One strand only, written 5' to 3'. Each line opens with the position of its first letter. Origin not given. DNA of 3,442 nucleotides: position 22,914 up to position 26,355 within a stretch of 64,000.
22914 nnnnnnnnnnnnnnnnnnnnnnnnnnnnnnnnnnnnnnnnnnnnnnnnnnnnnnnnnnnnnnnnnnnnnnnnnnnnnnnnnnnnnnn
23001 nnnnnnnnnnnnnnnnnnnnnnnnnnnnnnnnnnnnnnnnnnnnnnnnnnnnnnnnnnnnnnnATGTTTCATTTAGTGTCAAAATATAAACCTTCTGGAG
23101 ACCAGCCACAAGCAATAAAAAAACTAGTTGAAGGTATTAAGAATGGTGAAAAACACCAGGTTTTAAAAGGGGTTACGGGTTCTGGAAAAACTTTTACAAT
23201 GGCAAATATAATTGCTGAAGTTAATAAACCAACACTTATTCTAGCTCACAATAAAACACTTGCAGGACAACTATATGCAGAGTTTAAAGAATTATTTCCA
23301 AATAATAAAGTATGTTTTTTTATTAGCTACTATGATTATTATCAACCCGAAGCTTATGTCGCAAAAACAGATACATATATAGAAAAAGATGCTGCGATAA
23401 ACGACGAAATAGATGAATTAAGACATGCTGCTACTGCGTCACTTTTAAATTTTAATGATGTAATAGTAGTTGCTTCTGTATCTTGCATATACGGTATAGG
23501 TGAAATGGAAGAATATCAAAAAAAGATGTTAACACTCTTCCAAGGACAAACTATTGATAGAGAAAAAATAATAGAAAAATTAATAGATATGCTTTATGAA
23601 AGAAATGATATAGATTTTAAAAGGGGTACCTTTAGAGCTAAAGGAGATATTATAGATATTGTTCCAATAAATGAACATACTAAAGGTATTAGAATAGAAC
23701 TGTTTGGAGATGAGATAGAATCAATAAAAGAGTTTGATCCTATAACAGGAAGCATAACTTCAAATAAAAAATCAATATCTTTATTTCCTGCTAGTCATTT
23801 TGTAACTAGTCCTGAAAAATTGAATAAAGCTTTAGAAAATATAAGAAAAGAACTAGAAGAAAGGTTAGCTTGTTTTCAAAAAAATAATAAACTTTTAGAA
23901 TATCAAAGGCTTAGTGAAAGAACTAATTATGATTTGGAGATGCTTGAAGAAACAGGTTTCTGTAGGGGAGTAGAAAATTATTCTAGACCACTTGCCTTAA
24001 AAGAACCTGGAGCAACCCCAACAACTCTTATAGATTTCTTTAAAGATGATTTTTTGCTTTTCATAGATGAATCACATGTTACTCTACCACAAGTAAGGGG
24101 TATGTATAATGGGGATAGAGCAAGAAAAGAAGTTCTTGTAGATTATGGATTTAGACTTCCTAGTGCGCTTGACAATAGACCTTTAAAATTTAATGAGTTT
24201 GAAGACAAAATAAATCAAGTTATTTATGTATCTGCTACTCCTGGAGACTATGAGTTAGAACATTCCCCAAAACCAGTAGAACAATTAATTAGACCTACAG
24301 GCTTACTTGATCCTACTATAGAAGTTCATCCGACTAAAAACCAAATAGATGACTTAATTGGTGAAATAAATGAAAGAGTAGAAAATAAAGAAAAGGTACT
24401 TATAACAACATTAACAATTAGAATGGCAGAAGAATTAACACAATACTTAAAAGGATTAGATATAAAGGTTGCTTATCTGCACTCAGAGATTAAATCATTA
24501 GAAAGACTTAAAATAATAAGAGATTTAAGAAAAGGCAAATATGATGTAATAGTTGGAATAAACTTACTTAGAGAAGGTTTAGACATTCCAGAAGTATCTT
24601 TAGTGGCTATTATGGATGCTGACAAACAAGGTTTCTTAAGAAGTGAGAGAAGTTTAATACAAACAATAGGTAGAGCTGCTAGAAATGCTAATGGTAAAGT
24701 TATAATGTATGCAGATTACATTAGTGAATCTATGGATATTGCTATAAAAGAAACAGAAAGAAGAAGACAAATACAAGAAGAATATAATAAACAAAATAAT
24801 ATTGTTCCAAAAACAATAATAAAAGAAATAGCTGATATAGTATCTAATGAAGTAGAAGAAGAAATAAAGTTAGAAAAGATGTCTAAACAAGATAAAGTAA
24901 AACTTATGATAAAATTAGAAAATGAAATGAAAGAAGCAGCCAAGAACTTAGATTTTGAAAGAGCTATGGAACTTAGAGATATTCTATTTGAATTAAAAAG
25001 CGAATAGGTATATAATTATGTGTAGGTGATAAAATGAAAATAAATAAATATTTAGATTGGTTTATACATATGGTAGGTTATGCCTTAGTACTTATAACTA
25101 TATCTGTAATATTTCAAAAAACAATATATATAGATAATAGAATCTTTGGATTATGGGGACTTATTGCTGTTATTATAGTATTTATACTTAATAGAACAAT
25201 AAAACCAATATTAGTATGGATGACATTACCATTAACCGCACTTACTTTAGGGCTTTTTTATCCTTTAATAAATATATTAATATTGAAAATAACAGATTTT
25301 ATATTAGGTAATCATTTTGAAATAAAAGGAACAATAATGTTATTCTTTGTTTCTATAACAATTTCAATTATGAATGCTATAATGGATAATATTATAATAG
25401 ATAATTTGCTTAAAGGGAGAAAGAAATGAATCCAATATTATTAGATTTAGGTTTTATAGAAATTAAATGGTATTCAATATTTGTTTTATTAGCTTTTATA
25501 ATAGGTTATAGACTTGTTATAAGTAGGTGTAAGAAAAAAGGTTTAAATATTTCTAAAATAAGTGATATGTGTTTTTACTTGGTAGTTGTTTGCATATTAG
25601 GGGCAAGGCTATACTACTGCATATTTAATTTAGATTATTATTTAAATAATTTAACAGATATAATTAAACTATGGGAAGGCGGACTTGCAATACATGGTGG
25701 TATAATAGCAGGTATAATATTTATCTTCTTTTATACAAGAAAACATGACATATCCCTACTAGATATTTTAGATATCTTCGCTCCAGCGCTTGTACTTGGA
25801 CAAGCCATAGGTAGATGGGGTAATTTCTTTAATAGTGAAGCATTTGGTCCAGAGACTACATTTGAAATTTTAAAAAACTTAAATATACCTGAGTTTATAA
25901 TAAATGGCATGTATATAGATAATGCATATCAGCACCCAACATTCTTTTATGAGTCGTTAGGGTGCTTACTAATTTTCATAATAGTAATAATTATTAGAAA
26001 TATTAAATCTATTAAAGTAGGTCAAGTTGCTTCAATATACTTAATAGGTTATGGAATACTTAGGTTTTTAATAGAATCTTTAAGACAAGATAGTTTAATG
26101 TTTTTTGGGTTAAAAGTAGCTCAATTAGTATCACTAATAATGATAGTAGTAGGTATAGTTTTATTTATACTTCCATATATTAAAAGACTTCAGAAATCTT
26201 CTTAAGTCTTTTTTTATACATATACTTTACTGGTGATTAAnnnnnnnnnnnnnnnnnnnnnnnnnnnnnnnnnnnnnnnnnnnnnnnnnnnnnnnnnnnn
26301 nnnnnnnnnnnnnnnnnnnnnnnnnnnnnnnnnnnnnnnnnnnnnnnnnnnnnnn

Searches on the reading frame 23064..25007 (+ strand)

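Call 7: search_protein_families(library=ncbifam, proteins=[window:23064-25007:+])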
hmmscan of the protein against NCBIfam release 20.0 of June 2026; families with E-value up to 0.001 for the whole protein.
window:23064-25007:+ (647 aa): 32 families (the best 25 are shown)
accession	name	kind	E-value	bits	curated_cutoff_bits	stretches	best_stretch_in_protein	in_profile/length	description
NF003673.1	PRK05298.1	equivalog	0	1058.6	743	1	2-646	2-652/653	excinuclease ABC subunit UvrB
TIGR00631.1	uvrb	equivalog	0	1040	750.1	1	2-645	2-658/658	excinuclease ABC subunit UvrB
TIGR00580.2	mfd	equivalog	6.7e-24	84.3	800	2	173-295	1-123/907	transcription-repair coupling factor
NF004066.1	PRK05580.1-3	equivalog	1.7e-14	53.1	813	2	483-575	581-681/788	primosomal protein N'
NF007966.0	PRK10689.1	equivalog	2.5e-14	52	1329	1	26-286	12-251/1148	transcription-repair coupling factor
NF053632.1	heli_RadD_YejH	equivalog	7e-14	51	720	1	426-569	234-371/573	DNA repair helicase RadD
NF004070.0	PRK05580.2-2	equivalog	1.6e-12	46.4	921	1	453-596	496-647/729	primosomal protein N'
TIGR00595.1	priA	equivalog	2.9e-12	46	230.35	1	451-610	274-441/509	replication restart helicase PriA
NF004067.0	PRK05580.1-4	equivalog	6.7e-12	44.6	763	1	480-562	525-615/737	primosomal protein N'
TIGR00643.1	recG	equivalog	1e-11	44.3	659.4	1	438-546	457-558/629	ATP-dependent DNA helicase RecG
NF004068.0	PRK05580.1-5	equivalog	2.4e-10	39.1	1249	1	481-560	586-672/795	primosomal protein N'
TIGR04095.1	dnd_restrict_1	equivalog_domain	2.5e-10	39.9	600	1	463-609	310-448/451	DNA phosphorothioation system restriction enzyme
NF004072.0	PRK05580.2-4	equivalog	5.6e-10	38.1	1030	1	451-601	414-572/648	primosomal protein N'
NF053636.1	DDHlcsCsdAPsy1082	equivalog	1.2e-09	37.2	890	1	441-542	242-338/512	DEAD/DEAH box helicase CsdA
NF004071.0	PRK05580.2-3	equivalog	2.2e-09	35.8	1105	1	453-540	501-595/735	primosomal protein N'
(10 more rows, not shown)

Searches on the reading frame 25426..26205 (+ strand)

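Call 7: search_protein_families(library=ncbifam, proteins=[window:25426-26205:+])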
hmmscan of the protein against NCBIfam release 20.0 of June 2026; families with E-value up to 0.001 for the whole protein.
window:25426-26205:+ (259 aa): 8 families
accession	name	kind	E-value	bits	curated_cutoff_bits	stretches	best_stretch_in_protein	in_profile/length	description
TIGR00544.1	lgt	equivalog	2.8e-65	220.5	118.9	1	2-253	11-268/280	prolipoprotein diacylglyceryl transferase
NF000778.0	PRK00052.3-4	equivalog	1.8e-35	122.8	334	1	1-250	1-244/252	prolipoprotein diacylglyceryl transferase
NF000784.0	PRK00052.4-5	subfamily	2.1e-34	119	409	1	1-138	1-139/298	prolipoprotein diacylglyceryl transferase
NF009611.0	PRK13108.1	equivalog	8.2e-29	100.9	636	1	8-249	18-274/476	prolipoprotein diacylglyceryl transferase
NF000780.0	PRK00052.4-1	equivalog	2.9e-23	82.6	547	1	16-248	33-269/327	prolipoprotein diacylglyceryl transferase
NF000775.0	PRK00052.2-5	equivalog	8e-23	81.1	428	1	11-257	20-284/288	prolipoprotein diacylglyceryl transferase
NF000779.0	PRK00052.3-5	equivalog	5.3e-21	75.6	405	1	1-148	6-154/257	prolipoprotein diacylglyceryl transferase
NF000777.0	PRK00052.3-2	equivalog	1.4e-09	38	558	1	84-227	111-251/310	prolipoprotein diacylglyceryl transferase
